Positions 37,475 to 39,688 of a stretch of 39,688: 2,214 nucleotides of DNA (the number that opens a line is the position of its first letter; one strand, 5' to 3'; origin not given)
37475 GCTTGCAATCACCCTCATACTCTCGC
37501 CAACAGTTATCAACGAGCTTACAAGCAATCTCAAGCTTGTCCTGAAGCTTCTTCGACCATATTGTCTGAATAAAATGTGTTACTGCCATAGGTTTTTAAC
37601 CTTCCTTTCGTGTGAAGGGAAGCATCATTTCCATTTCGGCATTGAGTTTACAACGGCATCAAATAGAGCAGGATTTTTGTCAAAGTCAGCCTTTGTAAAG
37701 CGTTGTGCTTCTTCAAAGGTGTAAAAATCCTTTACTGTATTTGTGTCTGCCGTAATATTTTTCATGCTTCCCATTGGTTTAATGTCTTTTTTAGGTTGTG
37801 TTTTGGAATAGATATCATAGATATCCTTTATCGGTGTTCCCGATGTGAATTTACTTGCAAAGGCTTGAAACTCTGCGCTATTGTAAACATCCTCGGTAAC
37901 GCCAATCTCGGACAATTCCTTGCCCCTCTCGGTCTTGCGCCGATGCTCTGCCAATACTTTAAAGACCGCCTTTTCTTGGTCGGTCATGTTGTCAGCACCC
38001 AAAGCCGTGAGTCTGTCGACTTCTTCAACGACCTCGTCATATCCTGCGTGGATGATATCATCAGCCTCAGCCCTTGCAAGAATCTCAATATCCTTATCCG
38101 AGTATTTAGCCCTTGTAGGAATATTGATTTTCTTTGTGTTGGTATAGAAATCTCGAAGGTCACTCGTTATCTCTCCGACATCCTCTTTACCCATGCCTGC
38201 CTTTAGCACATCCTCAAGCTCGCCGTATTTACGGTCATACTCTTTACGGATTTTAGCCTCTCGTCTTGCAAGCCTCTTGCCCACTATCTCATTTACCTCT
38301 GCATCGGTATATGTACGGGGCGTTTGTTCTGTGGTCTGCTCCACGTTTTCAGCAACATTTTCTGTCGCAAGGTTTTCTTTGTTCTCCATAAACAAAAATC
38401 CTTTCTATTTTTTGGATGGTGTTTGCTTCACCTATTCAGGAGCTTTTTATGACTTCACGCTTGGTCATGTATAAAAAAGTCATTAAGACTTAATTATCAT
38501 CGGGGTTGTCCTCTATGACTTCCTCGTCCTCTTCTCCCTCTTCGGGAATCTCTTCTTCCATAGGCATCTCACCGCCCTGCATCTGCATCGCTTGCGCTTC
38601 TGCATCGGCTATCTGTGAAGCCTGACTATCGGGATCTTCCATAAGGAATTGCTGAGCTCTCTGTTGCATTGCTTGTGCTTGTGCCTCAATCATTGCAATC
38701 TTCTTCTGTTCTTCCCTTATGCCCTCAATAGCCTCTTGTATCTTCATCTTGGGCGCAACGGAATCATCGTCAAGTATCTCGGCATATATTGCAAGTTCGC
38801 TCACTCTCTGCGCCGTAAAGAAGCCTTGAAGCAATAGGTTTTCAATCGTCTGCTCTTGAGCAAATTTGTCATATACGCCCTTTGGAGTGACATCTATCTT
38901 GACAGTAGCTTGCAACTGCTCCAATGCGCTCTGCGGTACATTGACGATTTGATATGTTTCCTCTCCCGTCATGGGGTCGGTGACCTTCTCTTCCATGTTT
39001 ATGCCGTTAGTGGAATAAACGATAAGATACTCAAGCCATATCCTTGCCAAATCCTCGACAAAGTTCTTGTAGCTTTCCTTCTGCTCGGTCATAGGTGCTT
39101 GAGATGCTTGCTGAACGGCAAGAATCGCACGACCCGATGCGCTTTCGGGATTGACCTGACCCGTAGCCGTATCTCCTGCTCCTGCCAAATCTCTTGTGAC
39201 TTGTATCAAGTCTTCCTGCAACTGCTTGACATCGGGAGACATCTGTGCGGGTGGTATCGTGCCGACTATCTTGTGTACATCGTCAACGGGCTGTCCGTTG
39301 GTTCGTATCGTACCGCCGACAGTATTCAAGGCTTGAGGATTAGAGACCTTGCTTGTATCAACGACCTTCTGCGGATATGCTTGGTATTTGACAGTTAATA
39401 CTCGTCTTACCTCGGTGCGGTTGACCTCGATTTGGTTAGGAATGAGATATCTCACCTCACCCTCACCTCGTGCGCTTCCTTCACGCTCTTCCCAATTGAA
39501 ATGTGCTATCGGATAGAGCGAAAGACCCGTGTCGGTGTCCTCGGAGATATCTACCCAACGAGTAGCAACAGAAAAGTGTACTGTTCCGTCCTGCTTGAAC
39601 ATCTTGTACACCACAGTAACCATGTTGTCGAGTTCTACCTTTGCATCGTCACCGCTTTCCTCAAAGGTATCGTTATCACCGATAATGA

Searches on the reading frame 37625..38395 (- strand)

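Call 55: search_protein_families(library=phrogs, proteins=[window:37625-38395:-], max_evalue=0.001)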
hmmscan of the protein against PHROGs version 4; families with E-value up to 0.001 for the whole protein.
window:37625-38395:- (256 aa): 1 family
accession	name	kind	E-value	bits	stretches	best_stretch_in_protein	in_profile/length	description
phrog_2303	-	head and packaging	0.00019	22.3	0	13-67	36-91/219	head scaffolding protein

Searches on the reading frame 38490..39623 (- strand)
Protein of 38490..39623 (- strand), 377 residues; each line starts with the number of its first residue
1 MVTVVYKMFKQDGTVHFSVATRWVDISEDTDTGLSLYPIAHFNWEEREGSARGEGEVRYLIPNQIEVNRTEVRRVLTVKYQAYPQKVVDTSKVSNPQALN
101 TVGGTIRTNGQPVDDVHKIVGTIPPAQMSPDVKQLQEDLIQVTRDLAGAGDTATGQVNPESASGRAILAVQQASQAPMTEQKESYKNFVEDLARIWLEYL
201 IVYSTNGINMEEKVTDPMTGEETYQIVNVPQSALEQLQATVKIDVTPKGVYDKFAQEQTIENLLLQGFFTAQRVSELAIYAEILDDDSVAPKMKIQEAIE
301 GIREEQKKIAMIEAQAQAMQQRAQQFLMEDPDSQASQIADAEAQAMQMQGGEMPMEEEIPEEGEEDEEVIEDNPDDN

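Call 6: search_protein_families(library=phrogs, proteins=[window:38490-39623:-], max_evalue=0.001)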
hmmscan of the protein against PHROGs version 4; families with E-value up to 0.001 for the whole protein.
window:38490-39623:- (377 aa): 2 families
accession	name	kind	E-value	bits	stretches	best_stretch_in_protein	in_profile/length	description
phrog_156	-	head and packaging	7.8e-20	71.8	1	36-349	293-624/681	portal protein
phrog_104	-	head and packaging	2e-08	34.4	1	11-198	205-401/550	portal protein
